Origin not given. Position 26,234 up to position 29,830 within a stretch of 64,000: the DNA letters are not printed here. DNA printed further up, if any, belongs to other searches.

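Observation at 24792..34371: Five-gene DabA cluster with four complex-I antiporter-like subunits instead of the canonical two-gene DAB pair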

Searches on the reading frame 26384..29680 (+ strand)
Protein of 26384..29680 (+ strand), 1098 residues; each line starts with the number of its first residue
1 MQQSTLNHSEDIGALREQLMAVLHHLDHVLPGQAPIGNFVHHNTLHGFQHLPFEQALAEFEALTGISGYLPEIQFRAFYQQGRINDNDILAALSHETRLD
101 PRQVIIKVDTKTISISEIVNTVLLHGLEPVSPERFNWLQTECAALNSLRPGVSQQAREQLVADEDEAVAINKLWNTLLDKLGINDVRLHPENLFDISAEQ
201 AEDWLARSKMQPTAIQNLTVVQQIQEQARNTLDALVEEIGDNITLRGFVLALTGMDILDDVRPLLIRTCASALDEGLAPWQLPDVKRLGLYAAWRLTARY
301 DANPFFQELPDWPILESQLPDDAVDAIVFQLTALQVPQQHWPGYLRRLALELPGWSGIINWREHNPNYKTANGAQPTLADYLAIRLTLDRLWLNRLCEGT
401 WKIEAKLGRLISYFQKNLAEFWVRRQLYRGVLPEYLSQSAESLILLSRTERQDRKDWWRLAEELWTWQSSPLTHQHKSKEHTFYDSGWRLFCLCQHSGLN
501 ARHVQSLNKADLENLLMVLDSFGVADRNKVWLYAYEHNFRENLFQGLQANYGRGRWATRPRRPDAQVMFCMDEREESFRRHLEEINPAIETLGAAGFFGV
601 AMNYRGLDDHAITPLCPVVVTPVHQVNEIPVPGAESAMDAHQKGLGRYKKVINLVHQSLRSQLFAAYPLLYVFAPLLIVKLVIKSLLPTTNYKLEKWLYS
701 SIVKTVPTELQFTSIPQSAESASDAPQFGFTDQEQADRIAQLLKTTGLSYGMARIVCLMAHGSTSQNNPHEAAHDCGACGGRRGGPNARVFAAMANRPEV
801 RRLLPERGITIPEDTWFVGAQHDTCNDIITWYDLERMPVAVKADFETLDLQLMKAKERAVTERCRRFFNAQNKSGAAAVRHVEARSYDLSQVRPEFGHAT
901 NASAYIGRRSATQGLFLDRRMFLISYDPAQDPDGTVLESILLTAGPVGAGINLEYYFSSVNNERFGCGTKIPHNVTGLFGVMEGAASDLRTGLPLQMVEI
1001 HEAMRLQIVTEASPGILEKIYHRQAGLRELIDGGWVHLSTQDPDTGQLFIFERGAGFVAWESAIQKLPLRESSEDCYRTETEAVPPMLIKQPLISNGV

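Call 3: search_protein_families(library=pfam, proteins=[window:26384-29680:+])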
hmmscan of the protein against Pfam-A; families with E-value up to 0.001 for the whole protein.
window:26384-29680:+ (1098 aa): 1 family
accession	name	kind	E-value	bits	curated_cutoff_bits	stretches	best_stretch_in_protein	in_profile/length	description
PF10070.14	DabA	-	4e-244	812.9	25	1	24-1036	2-747/747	Probable inorganic carbon transporter subunit DabA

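Call 4: search_protein_families(library=ncbifam, proteins=[window:26384-29680:+])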
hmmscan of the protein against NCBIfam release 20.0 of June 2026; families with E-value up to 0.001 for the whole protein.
window:26384-29680:+ (1098 aa): 0 families

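Call 8: find_homologous_proteins(query=window:26384-29680:+, max_evalue=1e-10)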
Query window:26384-29680:+ (1098 aa): 1206 proteins with E <= 1e-10 among 8000 candidates; the best 120 are listed.
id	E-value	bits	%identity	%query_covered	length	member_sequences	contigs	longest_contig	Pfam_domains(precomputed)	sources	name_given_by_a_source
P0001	0.0e+0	2558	100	100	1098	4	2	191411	PF10070.15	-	-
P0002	0.0e+0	1505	60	99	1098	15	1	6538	PF10070.15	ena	-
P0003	0.0e+0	1504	60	99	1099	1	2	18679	PF10070.15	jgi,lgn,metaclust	metaclust:\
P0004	0.0e+0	1481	59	98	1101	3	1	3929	PF10070.15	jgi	-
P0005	0.0e+0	1480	58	99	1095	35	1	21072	PF10070.15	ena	-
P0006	0.0e+0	1479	59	99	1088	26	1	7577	PF10070.15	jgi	-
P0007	0.0e+0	1477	59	99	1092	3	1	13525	PF10070.15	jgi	jgi:uncharacterized protein YbcC (UPF0753/DUF2309 family)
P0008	0.0e+0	1477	59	99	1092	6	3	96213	PF10070.15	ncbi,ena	ncbi:MAG: DUF2309 domain-containing protein [Pseudomonadota bacterium]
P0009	0.0e+0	1476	59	100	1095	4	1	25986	PF10070.15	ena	-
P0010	0.0e+0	1476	59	98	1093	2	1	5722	PF10070.15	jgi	-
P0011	0.0e+0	1474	59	99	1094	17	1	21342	PF10070.15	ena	-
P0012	0.0e+0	1474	60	99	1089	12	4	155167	PF10070.15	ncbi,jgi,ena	jgi:uncharacterized protein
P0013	0.0e+0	1473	59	99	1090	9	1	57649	PF10070.15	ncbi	ncbi:MAG: DUF2309 domain-containing protein [Methylobacter sp.]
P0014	0.0e+0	1471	59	99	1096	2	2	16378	PF10070.15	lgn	-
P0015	0.0e+0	1470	58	99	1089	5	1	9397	PF10070.15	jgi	-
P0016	0.0e+0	1468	58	99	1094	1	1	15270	PF10070.15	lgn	-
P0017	0.0e+0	1467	58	99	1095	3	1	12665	PF10070.15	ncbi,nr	ncbi:MAG: DUF2309 domain-containing protein [Methylobacter sp.]|nr:DUF2309 domain-containing protein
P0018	0.0e+0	1466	58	99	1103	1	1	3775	PF10070.15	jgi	-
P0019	0.0e+0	1466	58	99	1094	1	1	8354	PF10070.15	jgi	jgi:hypothetical protein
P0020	0.0e+0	1465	58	100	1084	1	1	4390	PF10070.15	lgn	-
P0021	0.0e+0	1464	59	98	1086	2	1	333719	PF10070.15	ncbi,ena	-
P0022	0.0e+0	1464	59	99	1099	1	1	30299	PF10070.15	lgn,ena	-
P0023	0.0e+0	1463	58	99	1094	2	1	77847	PF10070.15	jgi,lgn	jgi:uncharacterized protein YbcC (UPF0753/DUF2309 family)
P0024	0.0e+0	1463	58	98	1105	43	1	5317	PF10070.15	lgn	-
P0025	0.0e+0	1459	58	99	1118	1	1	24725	PF10070.15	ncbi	-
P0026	0.0e+0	1459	58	99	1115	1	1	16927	PF10070.15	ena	-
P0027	0.0e+0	1458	59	98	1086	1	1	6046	PF10070.15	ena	-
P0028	0.0e+0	1457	58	98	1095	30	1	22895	PF10070.15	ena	-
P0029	0.0e+0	1455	59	100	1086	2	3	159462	PF10070.15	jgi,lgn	-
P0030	0.0e+0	1454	58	100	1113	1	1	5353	PF10070.15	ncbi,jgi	jgi:uncharacterized protein YbcC (UPF0753/DUF2309 family)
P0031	0.0e+0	1451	58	100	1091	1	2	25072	PF10070.15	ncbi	ncbi:MAG: DUF2309 domain-containing protein [Methylobacter sp.]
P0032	0.0e+0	1450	57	98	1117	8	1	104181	PF10070.15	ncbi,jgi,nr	ncbi:MAG: DUF2309 domain-containing protein [Methylobacter tundripaludum]|nr:DUF2309 domain-containi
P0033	0.0e+0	1450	58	99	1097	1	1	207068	PF10070.15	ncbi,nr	ncbi:MAG: DUF2309 domain-containing protein [Methylobacter sp.]|nr:DUF2309 domain-containing protein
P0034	0.0e+0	1449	58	98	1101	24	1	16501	PF10070.15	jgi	jgi:uncharacterized protein YbcC (UPF0753/DUF2309 family)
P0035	0.0e+0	1449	58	98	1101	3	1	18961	PF10070.15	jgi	jgi:uncharacterized protein YbcC (UPF0753/DUF2309 family)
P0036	0.0e+0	1449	58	99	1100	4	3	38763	PF10070.15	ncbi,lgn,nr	ncbi:MAG: DUF2309 domain-containing protein [Methylobacter sp.]|nr:DUF2309 domain-containing protein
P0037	0.0e+0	1449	58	98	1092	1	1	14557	PF10070.15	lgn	-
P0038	0.0e+0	1449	57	100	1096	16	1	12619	PF10070.15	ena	-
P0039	0.0e+0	1449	57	99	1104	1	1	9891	PF10070.15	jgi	jgi:uncharacterized protein YbcC (UPF0753/DUF2309 family)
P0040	0.0e+0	1449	58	99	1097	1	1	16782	PF10070.15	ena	-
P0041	0.0e+0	1448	57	99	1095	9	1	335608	PF10070.15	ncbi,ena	-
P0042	0.0e+0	1448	58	99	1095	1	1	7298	PF10070.15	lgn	-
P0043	0.0e+0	1448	56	98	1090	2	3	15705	PF10070.15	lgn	-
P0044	0.0e+0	1447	58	99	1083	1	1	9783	PF10070.15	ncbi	ncbi:MAG: DUF2309 domain-containing protein [Methylobacter sp.]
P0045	0.0e+0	1447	58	99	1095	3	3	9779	PF10070.15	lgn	-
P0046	0.0e+0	1447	57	99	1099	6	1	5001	PF10070.15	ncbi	ncbi:MAG: DUF2309 domain-containing protein [Methylobacter sp.]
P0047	0.0e+0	1447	58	99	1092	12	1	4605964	PF10070.15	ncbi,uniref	ncbi:DUF2309 domain-containing protein [Methylobacter sp. sgz302048]|uniref:DUF2309 domain-containin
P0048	0.0e+0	1447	58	99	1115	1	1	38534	PF10070.15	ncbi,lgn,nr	ncbi:MAG: DUF2309 domain-containing protein [Methylobacter sp.]|nr:DUF2309 domain-containing protein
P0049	0.0e+0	1447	58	99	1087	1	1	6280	PF10070.15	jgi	-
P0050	0.0e+0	1446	57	99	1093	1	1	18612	PF10070.15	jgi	jgi:uncharacterized protein YbcC (UPF0753/DUF2309 family)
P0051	0.0e+0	1446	58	98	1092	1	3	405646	PF10070.15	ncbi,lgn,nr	ncbi:MAG: DUF2309 domain-containing protein [Nitrosospira sp.]|nr:DUF2309 domain-containing protein 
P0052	0.0e+0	1445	57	99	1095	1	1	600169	PF10070.15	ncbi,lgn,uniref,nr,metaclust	ncbi:DUF2309 domain-containing protein [Nitrosovibrio tenuis]|uniref:Probable inorganic carbon trans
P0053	0.0e+0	1445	57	100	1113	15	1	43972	PF10070.15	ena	-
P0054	0.0e+0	1445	58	98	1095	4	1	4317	PF10070.15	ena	-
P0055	0.0e+0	1444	57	99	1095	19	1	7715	PF10070.15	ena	-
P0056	0.0e+0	1444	57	99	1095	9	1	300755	PF10070.15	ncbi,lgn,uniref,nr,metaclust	ncbi:DUF2309 domain-containing protein [Nitrosospira sp. Nsp13]|uniref:DUF2309 domain-containing pro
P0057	0.0e+0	1443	59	98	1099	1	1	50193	PF10070.15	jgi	-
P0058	0.0e+0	1443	58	99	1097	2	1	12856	PF10070.15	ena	-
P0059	0.0e+0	1443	57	99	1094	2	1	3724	PF10070.15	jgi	jgi:uncharacterized protein YbcC (UPF0753/DUF2309 family)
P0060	0.0e+0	1442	57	100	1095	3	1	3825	PF10070.15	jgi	jgi:uncharacterized protein YbcC (UPF0753/DUF2309 family)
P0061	0.0e+0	1442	57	100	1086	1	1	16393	PF10070.15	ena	-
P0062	0.0e+0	1442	57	100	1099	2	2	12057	PF10070.15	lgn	-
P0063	0.0e+0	1441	57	99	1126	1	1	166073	PF10070.15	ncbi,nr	ncbi:MAG: DUF2309 domain-containing protein [Methylobacter sp.]|nr:DUF2309 domain-containing protein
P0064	0.0e+0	1440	58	98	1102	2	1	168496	PF10070.15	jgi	-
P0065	0.0e+0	1440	58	99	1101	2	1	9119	PF10070.15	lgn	-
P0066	0.0e+0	1439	56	99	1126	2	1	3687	PF10070.15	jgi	jgi:uncharacterized protein YbcC (UPF0753/DUF2309 family)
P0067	0.0e+0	1438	57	99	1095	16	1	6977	PF10070.15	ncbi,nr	ncbi:MAG TPA: DUF2309 domain-containing protein [Nitrosospira sp.]|nr:DUF2309 domain-containing prot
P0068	0.0e+0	1437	58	98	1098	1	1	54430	PF10070.15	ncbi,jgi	-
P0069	0.0e+0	1437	56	98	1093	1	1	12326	PF10070.15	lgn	-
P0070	0.0e+0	1437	57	99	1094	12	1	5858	PF10070.15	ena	-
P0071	0.0e+0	1436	58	99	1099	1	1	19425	PF10070.15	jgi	jgi:uncharacterized protein YbcC (UPF0753/DUF2309 family)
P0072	0.0e+0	1436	56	98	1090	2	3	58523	PF10070.15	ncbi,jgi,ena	jgi:uncharacterized protein YbcC (UPF0753/DUF2309 family)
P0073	0.0e+0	1436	57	98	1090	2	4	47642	PF10070.15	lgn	-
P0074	0.0e+0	1435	55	100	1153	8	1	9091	PF10070.15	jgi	-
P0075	0.0e+0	1435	57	99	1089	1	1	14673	PF10070.15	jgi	jgi:uncharacterized protein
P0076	0.0e+0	1435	57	98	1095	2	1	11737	PF10070.15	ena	-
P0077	0.0e+0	1434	57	98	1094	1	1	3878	PF10070.15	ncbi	-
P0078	0.0e+0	1433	57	100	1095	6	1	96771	PF10070.15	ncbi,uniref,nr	ncbi:DUF2309 domain-containing protein [Methylobacter psychrophilus]|uniref:DUF2309 domain-containin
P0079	0.0e+0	1433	58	98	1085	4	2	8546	PF10070.15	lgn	-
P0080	0.0e+0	1433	57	99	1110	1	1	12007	PF10070.15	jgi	jgi:uncharacterized protein YbcC (UPF0753/DUF2309 family)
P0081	0.0e+0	1432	57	98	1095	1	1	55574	PF10070.15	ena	-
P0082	0.0e+0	1432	57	98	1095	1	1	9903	PF10070.15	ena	-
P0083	0.0e+0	1432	56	100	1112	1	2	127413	PF10070.15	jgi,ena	-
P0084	0.0e+0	1432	57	99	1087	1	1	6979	PF10070.15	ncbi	-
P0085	0.0e+0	1431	58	100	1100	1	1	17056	PF10070.15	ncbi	ncbi:MAG: DUF2309 domain-containing protein [Gammaproteobacteria bacterium]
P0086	0.0e+0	1431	57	99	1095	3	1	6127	PF10070.15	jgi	-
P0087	0.0e+0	1431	58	98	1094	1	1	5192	PF10070.15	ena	-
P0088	0.0e+0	1430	57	98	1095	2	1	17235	PF10070.15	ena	-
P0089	0.0e+0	1430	56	98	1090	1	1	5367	PF10070.15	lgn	-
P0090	0.0e+0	1430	56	98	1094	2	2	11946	PF10070.15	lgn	-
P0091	0.0e+0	1429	56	98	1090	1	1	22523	PF10070.15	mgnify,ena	mgnify:FL=1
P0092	0.0e+0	1429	56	98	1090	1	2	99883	PF10070.15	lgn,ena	-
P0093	0.0e+0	1429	56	98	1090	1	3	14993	PF10070.15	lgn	-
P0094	0.0e+0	1429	55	99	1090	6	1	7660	PF10070.15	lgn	-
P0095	0.0e+0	1429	57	98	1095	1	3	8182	PF10070.15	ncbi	-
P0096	0.0e+0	1427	57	100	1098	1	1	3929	PF10070.15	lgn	-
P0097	0.0e+0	1427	56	98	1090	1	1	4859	PF10070.15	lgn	-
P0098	0.0e+0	1427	58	98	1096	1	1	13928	PF10070.15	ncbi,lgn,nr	ncbi:MAG: DUF2309 domain-containing protein [Methylobacter sp.]|nr:DUF2309 domain-containing protein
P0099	0.0e+0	1426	56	98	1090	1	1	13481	PF10070.15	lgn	-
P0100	0.0e+0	1426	57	100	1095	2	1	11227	PF10070.15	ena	-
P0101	0.0e+0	1426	57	100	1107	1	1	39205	PF10070.15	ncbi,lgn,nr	ncbi:MAG: DUF2309 domain-containing protein [Methylococcales bacterium]|nr:DUF2309 domain-containing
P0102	0.0e+0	1425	57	100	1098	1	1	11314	PF10070.15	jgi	jgi:uncharacterized protein YbcC (UPF0753/DUF2309 family)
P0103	0.0e+0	1425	56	99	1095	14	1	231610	PF10070.15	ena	-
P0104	0.0e+0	1424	55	98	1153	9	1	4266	PF10070.15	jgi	-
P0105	0.0e+0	1424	56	99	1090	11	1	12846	PF10070.15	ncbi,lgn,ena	-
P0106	0.0e+0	1424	56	99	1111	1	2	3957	PF10070.15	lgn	-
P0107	0.0e+0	1424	57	98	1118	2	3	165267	PF10070.15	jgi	jgi:uncharacterized protein YbcC (UPF0753/DUF2309 family)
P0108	0.0e+0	1424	58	98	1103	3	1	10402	PF10070.15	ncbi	-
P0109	0.0e+0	1423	57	99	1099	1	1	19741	PF10070.15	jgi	jgi:uncharacterized protein YbcC (UPF0753/DUF2309 family)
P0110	0.0e+0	1422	56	98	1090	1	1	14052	PF10070.15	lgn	-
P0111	0.0e+0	1422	57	98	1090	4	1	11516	PF10070.15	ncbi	-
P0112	0.0e+0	1421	58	98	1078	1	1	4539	PF10070.15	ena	-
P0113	0.0e+0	1421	56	98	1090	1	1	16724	PF10070.15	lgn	-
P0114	0.0e+0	1420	56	98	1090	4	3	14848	PF10070.15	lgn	-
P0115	0.0e+0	1420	58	98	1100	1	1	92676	PF10070.15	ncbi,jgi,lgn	-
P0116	0.0e+0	1420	56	98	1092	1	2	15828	PF10070.15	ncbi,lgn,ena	-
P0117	0.0e+0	1419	55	99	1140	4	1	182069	PF10070.15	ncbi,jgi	ncbi:MAG TPA: DUF2309 domain-containing protein [Methylobacter sp.]|jgi:hypothetical protein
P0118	0.0e+0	1419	57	98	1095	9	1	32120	PF10070.15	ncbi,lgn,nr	ncbi:MAG: DUF2309 domain-containing protein [Methylobacter sp.]|nr:DUF2309 domain-containing protein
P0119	0.0e+0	1419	57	98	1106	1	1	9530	PF10070.15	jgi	jgi:uncharacterized protein YbcC (UPF0753/DUF2309 family)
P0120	0.0e+0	1418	57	98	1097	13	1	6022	PF10070.15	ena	-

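Call 9: find_encoding_contigs(protein=P0047, flank=10000, max_places=2)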
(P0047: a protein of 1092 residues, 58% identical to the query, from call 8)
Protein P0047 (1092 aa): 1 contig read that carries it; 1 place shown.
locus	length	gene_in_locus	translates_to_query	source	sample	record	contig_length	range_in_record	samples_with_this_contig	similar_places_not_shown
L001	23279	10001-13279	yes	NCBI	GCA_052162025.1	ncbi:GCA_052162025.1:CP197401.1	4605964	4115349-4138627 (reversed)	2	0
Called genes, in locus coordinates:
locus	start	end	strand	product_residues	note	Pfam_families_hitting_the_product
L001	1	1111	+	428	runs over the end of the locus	PF01943:Polysacc_synt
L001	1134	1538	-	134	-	-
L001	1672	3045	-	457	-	PF08521:2CSK_N, PF26769:HAMP_PhoQ, PF00512:HisKA, PF02518:HATPase_c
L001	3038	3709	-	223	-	PF00072:Response_reg, PF00486:Trans_reg_C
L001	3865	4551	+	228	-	PF00484:Pro_CA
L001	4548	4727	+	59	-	-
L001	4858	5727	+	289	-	PF00582:Usp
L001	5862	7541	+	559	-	PF00916:Sulfate_transp, PF16983:MFS_MOT1 (weak)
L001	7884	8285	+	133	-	-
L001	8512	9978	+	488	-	PF00361:Proton_antipo_M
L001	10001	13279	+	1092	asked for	PF10070:DabA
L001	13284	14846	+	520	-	PF00662:Proton_antipo_N, PF00361:Proton_antipo_M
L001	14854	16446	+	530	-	PF00361:Proton_antipo_M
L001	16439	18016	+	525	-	PF00361:Proton_antipo_M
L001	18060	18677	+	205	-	PF01209:Ubie_methyltran, PF13489:Methyltransf_23, PF07021:MetW (faint), PF13847:Methyltransf_31, PF08241:Methyltransf_11, PF08242:Methyltransf_12, PF13649:Methyltransf_25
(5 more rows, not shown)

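Call 10: find_encoding_contigs(protein=P0052, flank=10000, max_places=2)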
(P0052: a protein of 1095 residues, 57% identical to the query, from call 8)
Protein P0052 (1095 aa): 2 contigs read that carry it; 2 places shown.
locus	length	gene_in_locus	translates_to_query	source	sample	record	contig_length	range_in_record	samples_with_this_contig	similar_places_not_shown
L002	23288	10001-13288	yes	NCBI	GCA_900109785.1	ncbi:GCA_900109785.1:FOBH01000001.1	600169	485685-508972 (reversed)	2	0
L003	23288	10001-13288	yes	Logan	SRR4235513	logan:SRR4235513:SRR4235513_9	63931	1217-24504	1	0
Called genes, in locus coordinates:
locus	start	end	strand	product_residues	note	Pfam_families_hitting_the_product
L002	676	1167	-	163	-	PF13384:HTH_23 (faint), PF13592:HTH_33 (weak)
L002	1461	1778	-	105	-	PF00543:P-II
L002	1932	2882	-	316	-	PF05982:Sbt_1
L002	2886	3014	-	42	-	-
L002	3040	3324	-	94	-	-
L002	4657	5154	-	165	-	PF13384:HTH_23 (faint)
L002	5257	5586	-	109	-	PF00543:P-II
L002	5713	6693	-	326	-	PF05982:Sbt_1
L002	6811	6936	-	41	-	-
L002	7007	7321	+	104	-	-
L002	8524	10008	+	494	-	PF00361:Proton_antipo_M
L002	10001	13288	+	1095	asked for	PF10070:DabA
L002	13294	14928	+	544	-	PF00662:Proton_antipo_N (weak), PF00361:Proton_antipo_M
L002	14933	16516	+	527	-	PF00361:Proton_antipo_M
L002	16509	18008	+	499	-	PF00361:Proton_antipo_M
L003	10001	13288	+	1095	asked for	PF10070:DabA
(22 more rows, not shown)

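Call 11: find_encoding_contigs(protein=P0001, flank=10000, max_places=3)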
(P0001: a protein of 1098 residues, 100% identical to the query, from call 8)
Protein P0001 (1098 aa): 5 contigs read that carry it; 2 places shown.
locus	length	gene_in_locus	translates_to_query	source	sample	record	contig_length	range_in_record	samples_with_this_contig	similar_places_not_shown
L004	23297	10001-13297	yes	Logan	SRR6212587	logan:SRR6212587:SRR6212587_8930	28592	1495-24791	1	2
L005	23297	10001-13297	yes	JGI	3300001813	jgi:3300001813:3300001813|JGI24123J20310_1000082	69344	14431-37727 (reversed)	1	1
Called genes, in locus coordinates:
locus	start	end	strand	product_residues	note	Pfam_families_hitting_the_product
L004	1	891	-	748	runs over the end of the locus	PF00989:PAS (weak), PF13426:PAS_9 (weak), PF00989:PAS, PF08448:PAS_4, PF13188:PAS_8 (weak), PF13426:PAS_9, PF00990:GGDEF, PF00563:EAL, +1 more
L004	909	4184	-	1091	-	PF01339:CheB_methylest, PF03705:CheR_N, PF01739:CheR, PF13188:PAS_8 (faint), PF13596:PAS_10, PF00989:PAS, PF13426:PAS_9 (weak), PF08448:PAS_4 (weak), +1 more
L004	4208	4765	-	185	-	PF00989:PAS, PF13188:PAS_8 (weak), PF08448:PAS_4 (faint), PF13426:PAS_9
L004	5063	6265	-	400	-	PF07642:BBP2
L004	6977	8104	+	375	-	PF03977:OAD_beta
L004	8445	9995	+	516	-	PF00361:Proton_antipo_M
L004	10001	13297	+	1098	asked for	PF10070:DabA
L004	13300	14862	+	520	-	PF00662:Proton_antipo_N, PF00361:Proton_antipo_M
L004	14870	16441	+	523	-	PF00361:Proton_antipo_M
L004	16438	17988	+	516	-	PF00361:Proton_antipo_M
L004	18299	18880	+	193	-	PF02508:Rnf-Nqr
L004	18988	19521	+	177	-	PF04060:FeS, PF12797:Fer4_2 (faint), PF12838:Fer4_7 (faint), PF00037:Fer4 (weak), PF13237:Fer4_10, PF14697:Fer4_21, PF13187:Fer4_9 (weak)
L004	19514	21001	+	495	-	PF13375:RnfC_N, PF01512:Complex1_51K, PF10531:SLBB, PF13534:Fer4_17 (faint), PF00037:Fer4 (faint), PF12838:Fer4_7 (weak), PF13183:Fer4_8 (weak), PF13237:Fer4_10 (faint)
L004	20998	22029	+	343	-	PF03116:NQR2_RnfD_RnfE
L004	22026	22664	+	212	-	PF04205:FMN_bind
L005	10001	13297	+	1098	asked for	PF10070:DabA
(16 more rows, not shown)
